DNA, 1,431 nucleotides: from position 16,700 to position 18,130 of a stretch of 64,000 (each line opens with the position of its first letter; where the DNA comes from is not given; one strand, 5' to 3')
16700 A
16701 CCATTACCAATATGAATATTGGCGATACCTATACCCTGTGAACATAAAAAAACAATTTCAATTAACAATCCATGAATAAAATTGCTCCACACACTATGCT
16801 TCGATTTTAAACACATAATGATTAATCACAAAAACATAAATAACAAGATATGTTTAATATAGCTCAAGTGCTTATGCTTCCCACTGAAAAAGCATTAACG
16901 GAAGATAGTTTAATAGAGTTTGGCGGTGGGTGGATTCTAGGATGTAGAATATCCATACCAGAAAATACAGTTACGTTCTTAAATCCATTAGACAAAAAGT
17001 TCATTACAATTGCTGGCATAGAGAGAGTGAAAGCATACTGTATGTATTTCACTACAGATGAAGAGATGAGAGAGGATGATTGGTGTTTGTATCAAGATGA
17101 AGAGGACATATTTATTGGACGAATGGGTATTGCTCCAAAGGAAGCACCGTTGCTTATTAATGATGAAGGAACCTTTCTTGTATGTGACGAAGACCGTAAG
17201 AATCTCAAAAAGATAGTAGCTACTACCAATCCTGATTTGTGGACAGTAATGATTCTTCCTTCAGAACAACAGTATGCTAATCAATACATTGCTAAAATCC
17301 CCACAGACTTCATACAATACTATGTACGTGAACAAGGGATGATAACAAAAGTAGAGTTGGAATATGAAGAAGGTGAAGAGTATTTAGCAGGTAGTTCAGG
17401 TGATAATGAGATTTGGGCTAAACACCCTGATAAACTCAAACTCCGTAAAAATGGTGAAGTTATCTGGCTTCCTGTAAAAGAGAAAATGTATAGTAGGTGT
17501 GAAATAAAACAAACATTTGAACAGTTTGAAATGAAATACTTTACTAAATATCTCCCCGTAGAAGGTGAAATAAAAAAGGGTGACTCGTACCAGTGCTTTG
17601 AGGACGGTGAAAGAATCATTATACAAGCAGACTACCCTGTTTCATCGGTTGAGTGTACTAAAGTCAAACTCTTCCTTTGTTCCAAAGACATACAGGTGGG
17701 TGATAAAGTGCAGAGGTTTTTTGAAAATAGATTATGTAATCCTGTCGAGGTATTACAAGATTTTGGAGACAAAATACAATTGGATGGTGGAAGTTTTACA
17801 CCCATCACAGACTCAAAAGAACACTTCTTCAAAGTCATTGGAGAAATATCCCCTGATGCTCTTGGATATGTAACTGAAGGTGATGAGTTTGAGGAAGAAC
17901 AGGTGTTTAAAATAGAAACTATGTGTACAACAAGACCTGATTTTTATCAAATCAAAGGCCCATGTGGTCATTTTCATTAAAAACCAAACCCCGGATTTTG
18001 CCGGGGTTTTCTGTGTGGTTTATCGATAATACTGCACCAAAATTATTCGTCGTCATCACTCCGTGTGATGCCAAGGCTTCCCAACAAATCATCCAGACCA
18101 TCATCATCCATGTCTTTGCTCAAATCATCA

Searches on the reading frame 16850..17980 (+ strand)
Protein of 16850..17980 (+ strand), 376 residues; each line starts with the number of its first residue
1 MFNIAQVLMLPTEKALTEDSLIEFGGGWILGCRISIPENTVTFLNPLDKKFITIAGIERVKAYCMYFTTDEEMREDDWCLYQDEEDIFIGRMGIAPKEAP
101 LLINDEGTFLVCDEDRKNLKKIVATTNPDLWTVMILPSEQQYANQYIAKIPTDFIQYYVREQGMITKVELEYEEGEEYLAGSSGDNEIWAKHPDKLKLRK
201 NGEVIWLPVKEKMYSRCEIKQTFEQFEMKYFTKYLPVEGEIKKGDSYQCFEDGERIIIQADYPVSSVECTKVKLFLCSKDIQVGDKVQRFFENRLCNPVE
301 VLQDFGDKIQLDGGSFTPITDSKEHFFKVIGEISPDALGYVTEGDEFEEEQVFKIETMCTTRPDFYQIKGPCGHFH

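Call 49: search_protein_families(library=phrogs, proteins=[window:16850-17980:+], max_evalue=0.001)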
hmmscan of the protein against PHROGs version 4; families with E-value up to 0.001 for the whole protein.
window:16850-17980:+ (376 aa): 1 family
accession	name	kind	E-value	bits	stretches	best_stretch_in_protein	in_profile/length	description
phrog_15656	-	unknown function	1.6e-07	31.8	1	58-224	50-207/231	-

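Call 71: search_protein_families(library=pfam, proteins=[window:16850-17980:+], max_evalue=0.001)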
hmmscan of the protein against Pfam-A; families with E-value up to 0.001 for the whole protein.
window:16850-17980:+ (376 aa): 0 families
